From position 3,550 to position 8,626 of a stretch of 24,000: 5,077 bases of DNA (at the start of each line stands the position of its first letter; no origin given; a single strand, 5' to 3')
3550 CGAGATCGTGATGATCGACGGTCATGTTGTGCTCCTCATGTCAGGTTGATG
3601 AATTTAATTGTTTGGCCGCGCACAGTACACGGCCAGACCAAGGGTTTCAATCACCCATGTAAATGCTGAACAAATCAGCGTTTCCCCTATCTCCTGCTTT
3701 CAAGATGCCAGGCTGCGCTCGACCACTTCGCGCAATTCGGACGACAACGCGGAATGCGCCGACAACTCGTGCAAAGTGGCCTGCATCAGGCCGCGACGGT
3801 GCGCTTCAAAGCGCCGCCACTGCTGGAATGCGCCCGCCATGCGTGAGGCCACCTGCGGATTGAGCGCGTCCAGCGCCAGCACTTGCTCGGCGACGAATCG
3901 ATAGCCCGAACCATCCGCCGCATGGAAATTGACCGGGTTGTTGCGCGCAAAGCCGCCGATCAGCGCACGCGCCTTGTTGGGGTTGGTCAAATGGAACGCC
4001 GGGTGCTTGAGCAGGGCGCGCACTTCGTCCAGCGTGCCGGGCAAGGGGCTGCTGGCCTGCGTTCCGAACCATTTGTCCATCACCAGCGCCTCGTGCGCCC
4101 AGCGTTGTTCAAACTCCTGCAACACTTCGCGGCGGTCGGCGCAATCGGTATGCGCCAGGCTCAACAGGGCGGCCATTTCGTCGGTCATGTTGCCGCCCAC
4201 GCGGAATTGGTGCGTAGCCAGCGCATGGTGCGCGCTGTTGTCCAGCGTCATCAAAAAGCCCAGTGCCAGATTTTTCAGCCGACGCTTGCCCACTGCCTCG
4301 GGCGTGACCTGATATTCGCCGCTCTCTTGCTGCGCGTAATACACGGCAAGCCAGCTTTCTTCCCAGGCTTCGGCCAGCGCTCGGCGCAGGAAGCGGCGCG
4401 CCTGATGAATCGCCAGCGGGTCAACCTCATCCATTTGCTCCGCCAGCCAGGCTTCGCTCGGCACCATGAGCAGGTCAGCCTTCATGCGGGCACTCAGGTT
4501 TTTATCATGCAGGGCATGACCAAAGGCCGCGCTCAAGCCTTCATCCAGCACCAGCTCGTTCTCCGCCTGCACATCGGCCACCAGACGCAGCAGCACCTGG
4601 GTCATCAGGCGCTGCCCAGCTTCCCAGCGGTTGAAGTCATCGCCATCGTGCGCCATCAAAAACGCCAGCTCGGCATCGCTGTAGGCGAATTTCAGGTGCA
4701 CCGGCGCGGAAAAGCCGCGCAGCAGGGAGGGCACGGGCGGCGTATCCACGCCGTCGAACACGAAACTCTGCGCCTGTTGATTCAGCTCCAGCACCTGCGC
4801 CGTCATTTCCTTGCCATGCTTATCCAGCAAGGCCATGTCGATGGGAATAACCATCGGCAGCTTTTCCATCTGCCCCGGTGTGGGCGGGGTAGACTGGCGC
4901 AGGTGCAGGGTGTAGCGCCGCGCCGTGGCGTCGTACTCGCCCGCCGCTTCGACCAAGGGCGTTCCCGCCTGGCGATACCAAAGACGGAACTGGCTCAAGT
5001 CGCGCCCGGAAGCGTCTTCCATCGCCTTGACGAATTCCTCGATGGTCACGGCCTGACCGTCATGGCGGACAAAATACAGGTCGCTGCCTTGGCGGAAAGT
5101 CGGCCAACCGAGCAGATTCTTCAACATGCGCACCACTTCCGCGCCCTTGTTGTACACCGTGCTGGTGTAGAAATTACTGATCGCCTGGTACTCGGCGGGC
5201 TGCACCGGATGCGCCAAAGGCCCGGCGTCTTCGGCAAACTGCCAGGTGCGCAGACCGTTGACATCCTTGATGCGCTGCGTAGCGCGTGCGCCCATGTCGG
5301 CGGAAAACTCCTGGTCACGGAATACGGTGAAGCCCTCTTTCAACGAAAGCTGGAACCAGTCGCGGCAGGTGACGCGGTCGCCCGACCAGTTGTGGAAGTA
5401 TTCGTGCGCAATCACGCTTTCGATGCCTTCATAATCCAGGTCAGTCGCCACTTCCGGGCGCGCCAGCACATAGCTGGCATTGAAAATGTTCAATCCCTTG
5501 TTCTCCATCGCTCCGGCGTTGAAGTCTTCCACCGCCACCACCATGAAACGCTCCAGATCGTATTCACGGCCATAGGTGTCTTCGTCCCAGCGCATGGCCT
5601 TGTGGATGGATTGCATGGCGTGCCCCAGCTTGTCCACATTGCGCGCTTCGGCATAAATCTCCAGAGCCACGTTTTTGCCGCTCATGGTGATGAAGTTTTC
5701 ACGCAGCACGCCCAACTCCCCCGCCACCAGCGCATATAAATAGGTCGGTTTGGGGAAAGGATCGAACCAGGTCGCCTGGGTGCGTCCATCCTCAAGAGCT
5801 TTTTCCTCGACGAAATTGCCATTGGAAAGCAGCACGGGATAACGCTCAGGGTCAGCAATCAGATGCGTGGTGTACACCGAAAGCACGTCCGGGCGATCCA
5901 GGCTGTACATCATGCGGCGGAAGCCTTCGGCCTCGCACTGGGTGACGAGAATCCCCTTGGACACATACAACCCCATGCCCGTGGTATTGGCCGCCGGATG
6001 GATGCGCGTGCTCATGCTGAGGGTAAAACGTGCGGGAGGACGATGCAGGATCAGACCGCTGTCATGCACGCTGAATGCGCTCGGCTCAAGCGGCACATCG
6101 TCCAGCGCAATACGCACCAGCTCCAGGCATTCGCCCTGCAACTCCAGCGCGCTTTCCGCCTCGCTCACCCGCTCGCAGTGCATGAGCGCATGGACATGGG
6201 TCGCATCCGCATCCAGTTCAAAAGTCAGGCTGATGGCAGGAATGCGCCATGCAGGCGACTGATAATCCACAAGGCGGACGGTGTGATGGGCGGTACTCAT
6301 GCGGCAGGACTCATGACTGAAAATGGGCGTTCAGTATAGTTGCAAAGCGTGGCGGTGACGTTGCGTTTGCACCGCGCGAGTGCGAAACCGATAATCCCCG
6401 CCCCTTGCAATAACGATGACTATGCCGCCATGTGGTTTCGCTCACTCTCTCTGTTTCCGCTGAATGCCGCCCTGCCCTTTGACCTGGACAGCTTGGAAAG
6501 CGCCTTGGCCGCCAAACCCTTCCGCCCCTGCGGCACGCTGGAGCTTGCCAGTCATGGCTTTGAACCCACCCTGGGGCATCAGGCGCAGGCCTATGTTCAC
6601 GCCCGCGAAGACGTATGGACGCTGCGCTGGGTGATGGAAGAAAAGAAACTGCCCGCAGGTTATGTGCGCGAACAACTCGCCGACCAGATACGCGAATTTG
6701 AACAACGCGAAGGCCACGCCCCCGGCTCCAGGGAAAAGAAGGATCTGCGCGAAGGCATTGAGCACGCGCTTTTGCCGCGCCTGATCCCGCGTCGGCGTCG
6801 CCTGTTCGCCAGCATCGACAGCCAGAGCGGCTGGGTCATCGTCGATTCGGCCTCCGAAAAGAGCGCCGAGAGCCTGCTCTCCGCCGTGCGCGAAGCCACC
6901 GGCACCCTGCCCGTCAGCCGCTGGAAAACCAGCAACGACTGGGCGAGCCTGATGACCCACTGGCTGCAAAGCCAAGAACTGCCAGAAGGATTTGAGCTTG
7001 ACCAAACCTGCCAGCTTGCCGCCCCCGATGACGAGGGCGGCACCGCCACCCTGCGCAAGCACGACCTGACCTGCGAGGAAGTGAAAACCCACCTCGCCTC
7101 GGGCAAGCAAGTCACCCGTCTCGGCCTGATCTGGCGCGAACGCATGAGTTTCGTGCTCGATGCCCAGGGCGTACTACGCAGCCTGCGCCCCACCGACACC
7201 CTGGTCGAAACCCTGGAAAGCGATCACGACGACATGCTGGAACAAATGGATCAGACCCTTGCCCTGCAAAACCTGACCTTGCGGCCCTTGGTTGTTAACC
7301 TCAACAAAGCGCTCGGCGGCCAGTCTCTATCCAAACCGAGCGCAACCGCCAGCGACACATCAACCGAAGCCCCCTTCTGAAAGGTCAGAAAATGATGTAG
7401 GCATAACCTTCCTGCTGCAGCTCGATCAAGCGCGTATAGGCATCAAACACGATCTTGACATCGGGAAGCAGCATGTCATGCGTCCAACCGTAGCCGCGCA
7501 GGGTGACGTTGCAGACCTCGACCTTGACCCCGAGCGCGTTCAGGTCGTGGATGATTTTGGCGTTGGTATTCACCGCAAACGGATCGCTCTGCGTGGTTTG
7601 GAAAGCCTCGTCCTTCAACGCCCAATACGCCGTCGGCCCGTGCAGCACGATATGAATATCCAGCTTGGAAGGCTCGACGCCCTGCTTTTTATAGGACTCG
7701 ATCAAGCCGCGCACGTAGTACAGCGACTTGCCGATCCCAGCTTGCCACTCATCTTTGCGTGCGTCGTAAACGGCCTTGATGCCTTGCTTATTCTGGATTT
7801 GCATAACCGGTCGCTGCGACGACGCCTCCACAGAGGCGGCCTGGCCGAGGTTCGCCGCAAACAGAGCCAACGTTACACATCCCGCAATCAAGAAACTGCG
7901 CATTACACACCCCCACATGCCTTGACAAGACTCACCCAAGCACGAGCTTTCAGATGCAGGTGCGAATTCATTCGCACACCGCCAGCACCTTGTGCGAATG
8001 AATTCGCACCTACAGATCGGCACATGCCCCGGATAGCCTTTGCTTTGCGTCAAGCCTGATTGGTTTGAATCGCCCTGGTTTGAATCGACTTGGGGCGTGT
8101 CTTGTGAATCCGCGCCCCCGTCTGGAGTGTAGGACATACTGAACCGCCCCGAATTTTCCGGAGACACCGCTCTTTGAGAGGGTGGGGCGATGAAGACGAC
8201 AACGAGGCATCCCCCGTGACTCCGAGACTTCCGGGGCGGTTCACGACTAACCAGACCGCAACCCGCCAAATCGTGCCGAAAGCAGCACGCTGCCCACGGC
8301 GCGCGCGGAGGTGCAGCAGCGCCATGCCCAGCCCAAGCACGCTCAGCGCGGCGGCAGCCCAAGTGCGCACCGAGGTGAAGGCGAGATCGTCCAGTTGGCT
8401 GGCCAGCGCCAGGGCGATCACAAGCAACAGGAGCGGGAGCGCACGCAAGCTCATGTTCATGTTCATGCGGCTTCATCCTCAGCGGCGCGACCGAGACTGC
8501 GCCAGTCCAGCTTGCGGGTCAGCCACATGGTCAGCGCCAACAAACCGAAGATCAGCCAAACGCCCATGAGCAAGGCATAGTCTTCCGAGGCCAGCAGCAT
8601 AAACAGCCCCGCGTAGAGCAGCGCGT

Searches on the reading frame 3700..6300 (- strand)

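Call 115: search_protein_families(library=pfam, proteins=[window:3700-6300:-], max_evalue=0.00001)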
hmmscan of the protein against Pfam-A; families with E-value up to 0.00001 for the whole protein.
window:3700-6300:- (866 aa): 4 families
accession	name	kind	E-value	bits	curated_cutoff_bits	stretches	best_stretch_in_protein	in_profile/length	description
PF17432.8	DUF3458_C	-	1.2e-122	409.7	24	1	542-865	1-320/320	Domain of unknown function (DUF3458_C) ARM repeats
PF01433.26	Peptidase_M1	-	1.7e-52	178.6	27.7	1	228-438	2-214/218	Peptidase family M1 domain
PF11940.14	DUF3458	-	1.1e-33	115.9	28.6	1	446-538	1-94/95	Domain of unknown function (DUF3458) Ig-like fold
PF17900.6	Peptidase_M1_N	-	2.9e-13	50.8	25.8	1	109-188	101-186/186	Peptidase M1 N-terminal domain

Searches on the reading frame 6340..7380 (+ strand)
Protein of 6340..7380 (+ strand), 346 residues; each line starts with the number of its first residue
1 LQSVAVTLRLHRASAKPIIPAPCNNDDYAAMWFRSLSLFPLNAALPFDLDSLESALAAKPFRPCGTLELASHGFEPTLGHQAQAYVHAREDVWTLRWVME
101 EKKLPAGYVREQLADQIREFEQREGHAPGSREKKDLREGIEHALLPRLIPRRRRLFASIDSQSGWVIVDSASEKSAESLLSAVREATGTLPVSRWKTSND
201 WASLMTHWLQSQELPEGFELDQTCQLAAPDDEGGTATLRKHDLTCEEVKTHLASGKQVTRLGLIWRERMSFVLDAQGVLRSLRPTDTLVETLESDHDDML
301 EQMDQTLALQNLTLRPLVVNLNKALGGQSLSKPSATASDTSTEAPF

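Call 115: search_protein_families(library=pfam, proteins=[window:6340-7380:+], max_evalue=0.00001)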
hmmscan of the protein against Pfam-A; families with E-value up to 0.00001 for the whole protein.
window:6340-7380:+ (346 aa): 1 family
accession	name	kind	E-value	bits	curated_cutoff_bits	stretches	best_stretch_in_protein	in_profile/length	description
PF04381.17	RdgC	-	2.6e-86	290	25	1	31-327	1-297/298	Putative exonuclease, RdgC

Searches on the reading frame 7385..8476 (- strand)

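Call 115: search_protein_families(library=pfam, proteins=[window:7385-8476:-], max_evalue=0.00001)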
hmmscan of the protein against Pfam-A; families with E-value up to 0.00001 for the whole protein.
window:7385-8476:- (363 aa): 1 family
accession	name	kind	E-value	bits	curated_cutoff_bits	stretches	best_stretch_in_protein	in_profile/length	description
PF02635.20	DsrE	-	9.8e-11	42.3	22.7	1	263-363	28-116/116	DsrE/DsrF-like family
